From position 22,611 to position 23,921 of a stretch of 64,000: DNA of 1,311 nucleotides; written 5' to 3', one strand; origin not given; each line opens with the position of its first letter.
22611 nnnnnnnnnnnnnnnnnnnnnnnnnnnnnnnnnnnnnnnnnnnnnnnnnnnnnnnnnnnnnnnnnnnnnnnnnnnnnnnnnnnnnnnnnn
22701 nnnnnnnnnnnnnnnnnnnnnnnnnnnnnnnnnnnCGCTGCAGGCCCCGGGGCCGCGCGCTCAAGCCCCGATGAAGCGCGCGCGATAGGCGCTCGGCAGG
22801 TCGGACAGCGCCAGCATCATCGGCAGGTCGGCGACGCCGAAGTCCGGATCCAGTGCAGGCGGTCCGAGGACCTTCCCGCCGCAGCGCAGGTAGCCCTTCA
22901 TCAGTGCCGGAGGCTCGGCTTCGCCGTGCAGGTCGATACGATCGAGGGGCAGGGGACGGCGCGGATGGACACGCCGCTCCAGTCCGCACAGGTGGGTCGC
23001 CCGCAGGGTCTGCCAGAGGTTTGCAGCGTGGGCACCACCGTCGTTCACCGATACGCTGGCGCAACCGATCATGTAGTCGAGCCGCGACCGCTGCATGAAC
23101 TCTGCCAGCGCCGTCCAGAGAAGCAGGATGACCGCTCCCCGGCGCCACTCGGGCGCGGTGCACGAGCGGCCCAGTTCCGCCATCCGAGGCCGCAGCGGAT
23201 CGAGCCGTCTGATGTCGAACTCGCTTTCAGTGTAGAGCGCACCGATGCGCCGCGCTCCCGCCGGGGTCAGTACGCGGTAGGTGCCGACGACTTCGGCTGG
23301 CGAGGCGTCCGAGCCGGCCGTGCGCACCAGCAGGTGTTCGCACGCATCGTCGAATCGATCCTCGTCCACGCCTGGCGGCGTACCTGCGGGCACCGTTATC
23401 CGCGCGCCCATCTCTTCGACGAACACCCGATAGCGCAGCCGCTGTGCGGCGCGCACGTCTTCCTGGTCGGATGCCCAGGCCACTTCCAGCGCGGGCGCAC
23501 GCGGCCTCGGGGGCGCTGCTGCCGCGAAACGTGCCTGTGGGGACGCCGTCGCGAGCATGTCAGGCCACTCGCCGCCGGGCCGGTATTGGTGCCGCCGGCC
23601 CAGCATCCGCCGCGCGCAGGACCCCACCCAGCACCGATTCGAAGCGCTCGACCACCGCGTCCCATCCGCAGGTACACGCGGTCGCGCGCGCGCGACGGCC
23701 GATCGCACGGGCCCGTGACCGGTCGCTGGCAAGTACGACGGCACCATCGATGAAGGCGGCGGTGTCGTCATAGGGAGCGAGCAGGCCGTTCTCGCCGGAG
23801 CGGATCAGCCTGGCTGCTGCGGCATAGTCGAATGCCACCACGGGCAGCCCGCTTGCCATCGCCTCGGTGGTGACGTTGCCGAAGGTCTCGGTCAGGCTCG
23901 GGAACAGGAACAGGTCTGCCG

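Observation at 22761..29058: Compact lipid head-group remodelling neighbourhood next to murJ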

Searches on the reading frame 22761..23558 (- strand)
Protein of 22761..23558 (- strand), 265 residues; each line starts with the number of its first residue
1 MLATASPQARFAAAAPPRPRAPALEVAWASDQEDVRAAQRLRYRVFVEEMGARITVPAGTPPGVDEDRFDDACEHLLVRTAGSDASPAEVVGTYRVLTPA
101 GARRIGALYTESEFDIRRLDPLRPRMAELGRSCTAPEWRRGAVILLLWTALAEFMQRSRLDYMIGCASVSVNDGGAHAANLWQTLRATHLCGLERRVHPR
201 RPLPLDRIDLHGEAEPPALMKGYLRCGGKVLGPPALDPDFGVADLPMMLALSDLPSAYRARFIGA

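Call 48: search_solved_structures(query=window:22761-23558:-, max_evalue=0.01)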
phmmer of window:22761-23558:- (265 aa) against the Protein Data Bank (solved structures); distinct sequences matched with E-value up to 0.01: 0.

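Call 69: search_dna_similar(query=window:22761-23558:-, collection=plasmids, mode=protein, max_evalue=1e-10, max_rows=25)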
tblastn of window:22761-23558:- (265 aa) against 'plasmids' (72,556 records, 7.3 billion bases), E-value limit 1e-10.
Records with a match: 30; places in all: 34; records where one place covers at least 80% of the query: 30.
Best place of each record, by identity: <60% 30.
By first word of the organism name: Paracoccus 6; Acinetobacter 6; Sinorhizobium 4; Ralstonia 3; Tsukamurella 2; Variovorax 1; Streptomyces 1; Kitasatospora 1; Nonomuraea 1; Nocardia 1; and 4 more.
By predicted mobility (MOB-suite, as given by PLSDB): non-mobilizable 24; conjugative 4; mobilizable 2.
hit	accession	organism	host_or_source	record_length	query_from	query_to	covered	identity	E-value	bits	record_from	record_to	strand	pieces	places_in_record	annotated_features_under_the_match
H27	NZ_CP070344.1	Variovorax sp. PDNC026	cell culture,Plastic debris in ...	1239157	24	264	91%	54.4%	5e-74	252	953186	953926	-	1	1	none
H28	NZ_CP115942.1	Ralstonia syzygii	Musa sp.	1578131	24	263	91%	51.5%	4e-66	229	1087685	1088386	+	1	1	none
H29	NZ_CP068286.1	Ralstonia syzygii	Musa balbisiana cultivar Kepok,banana ...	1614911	24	263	91%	51.5%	4e-66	229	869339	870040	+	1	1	record has no annotation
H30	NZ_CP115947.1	Ralstonia solanacearum MolK2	Musa sp.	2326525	24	263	91%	51.5%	1e-65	228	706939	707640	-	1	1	record has no annotation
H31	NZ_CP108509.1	Streptomyces sp. NBC_01237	-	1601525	26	263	90%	46.1%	1e-52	191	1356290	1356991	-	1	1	none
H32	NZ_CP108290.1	Kitasatospora sp. NBC_00039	-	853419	26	263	90%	45.6%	1e-50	184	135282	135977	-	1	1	GNAT family N-acyltransferase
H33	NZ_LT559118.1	Nonomuraea gerenzanensis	-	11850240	26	264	89%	43.9%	8e-37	179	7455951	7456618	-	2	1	none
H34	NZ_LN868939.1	Nocardia farcinica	not known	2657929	29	265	89%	41.7%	2e-46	172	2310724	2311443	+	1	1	none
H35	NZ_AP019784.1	Methylomagnum ishizawai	-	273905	29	264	89%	38.1%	4e-38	149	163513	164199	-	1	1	GNAT family N-acyltransferase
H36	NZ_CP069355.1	Microvirga sp. VF16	Vachellia farnesiana,Cell culture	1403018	24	262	90%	36.2%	1e-26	115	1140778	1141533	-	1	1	none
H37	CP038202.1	Paracoccus ferrooxidans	single cell,bioreactor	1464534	29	265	89%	36.1%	2e-23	106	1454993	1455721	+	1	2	GNAT family N-acetyltransferase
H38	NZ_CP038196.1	Paracoccus versutus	single cell,soil adjacent to the roots ...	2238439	29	265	89%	36.1%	2e-23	106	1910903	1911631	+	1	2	none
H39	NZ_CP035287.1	Paracoccus versutus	whole organism,soil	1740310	29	265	89%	36.1%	2e-23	106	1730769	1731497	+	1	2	none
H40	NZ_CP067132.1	Paracoccus seriniphilus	cell culture,washing water of Bugula ...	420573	24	262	90%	35.7%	2e-25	112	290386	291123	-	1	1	GNAT family N-acyltransferase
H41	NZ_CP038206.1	Paracoccus pantotrophus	single cell,soil associated with ...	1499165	29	262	88%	36.1%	3e-24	108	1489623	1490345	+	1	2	none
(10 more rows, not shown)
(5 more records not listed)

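Call 70: get_annotated_region(hit=H27, flank=7000)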
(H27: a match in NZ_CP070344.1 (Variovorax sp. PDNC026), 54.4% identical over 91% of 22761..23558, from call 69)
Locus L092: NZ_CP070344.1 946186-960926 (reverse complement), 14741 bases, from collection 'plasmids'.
description: Variovorax sp. PDNC026 plasmid unnamed, complete sequence
organism: Variovorax sp. PDNC026 (NCBI taxid 2811425)
taxonomy: Bacteria; Pseudomonadota; Betaproteobacteria; Burkholderiales; Comamonadaceae; Variovorax; Variovorax sp. PDNC026
host: -; source: cell culture,Plastic debris in land/lake environment; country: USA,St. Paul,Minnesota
typing (MOB-suite, as given by PLSDB): non-mobilizable
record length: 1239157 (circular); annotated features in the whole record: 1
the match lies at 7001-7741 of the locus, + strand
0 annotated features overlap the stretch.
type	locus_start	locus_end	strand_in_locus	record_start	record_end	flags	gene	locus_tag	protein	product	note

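Call 73: search_protein_families(library=pfam, proteins=[L092:5708-6925:+, L092:6935-7777:+, L092:3991-4887:+, L092:2669-3874:+, L092:1513-2694:+, L092:7804-8742:-, L092:9032-10021:-, L092:73-1206:+], max_evalue=0.001)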
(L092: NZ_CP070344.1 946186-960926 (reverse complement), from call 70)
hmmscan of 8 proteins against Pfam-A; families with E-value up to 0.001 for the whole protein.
L092:5708-6925:+ (405 aa): 0 families

L092:6935-7777:+ (280 aa): 1 family
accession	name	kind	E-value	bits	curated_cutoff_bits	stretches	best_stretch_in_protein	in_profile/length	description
PF13444.12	Acetyltransf_5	-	6.8e-32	110.6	22.4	1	40-147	1-101/102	Acetyltransferase (GNAT) domain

L092:3991-4887:+ (298 aa): 1 family
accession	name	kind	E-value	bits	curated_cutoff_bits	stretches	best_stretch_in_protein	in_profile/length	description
PF14518.11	Haem_oxygenas_2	-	1.9e-44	152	28.9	1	107-279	1-176/177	Iron-containing redox enzyme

L092:2669-3874:+ (401 aa): 1 family
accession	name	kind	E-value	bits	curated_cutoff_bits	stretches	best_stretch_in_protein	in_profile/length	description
PF13795.12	HupE_UreJ_2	-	1.3e-47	161.8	24.5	1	203-364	1-154/156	HupE / UreJ protein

L092:1513-2694:+ (393 aa): 4 families
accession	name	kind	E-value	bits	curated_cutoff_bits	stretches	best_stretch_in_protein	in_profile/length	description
PF07719.23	TPR_2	-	4.7e-05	23.6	27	0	141-164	1-24/34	Tetratricopeptide repeat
PF13432.12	TPR_16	-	8.3e-05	23.4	32.7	1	112-160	2-50/65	Tetratricopeptide repeat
PF13428.12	TPR_14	-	0.00045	21.1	23.5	1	107-149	1-43/44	Tetratricopeptide repeat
PF13431.12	TPR_17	-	0.00094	19.7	24.4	0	131-159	3-31/34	Tetratricopeptide repeat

L092:7804-8742:- (312 aa): 0 families

L092:9032-10021:- (329 aa): 1 family
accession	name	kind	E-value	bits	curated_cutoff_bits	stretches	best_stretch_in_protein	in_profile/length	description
PF03401.19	TctC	-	1.8e-57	195.4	27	1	54-325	2-273/274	Tripartite tricarboxylate transporter family receptor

L092:73-1206:+ (377 aa): 1 family
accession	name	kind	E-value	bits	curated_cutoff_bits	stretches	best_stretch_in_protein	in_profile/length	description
PF14224.11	DUF4331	-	1.4e-106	357.7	27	1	2-366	92-421/421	Domain of unknown function (DUF4331)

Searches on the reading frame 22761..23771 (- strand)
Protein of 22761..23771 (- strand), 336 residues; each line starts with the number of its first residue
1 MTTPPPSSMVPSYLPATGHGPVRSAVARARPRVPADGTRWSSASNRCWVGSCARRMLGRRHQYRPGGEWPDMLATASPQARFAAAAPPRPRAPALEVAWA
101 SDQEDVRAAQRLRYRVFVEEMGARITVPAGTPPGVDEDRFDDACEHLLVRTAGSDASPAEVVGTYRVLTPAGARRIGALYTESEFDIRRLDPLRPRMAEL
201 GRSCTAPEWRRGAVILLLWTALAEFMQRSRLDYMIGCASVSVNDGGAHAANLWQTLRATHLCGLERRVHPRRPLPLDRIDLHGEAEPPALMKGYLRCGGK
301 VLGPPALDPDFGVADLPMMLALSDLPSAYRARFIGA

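Call 3: search_protein_families(library=pfam, proteins=[window:22761-23771:-], max_evalue=0.01)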
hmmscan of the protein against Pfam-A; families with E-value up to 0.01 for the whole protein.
window:22761-23771:- (336 aa): 1 family
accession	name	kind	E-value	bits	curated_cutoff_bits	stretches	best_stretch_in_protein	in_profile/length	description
PF13444.12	Acetyltransf_5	-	1.1e-30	106.7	22.4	1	112-219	1-101/102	Acetyltransferase (GNAT) domain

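Call 4: search_protein_families(library=ncbifam, proteins=[window:22761-23771:-], max_evalue=0.01)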
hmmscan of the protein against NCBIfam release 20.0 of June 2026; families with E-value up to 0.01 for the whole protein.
window:22761-23771:- (336 aa): 4 families
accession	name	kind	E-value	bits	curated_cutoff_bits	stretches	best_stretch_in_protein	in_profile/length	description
NF052554.1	OrAlActfOlsBRHOCB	equivalog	1.5e-42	146.1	350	1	93-329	6-249/256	L-ornithine N(alpha)-acyltransferase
NF052555.1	OrAlActfOlsBBRUA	equivalog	1.5e-39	136.2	320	1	92-330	20-267/278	l-ornithine N(alpha)-acyltransferase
NF052615.1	orn_lipid_OlsF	equivalog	1.9e-10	39.9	620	1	126-243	334-452/570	bifunctional ornithine lipid synthase OlsF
TIGR03694.1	exosort_acyl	subfamily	8.5e-06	25.4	111.95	1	95-171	8-78/241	PEP-CTERM/exosortase system-associated acyltransferase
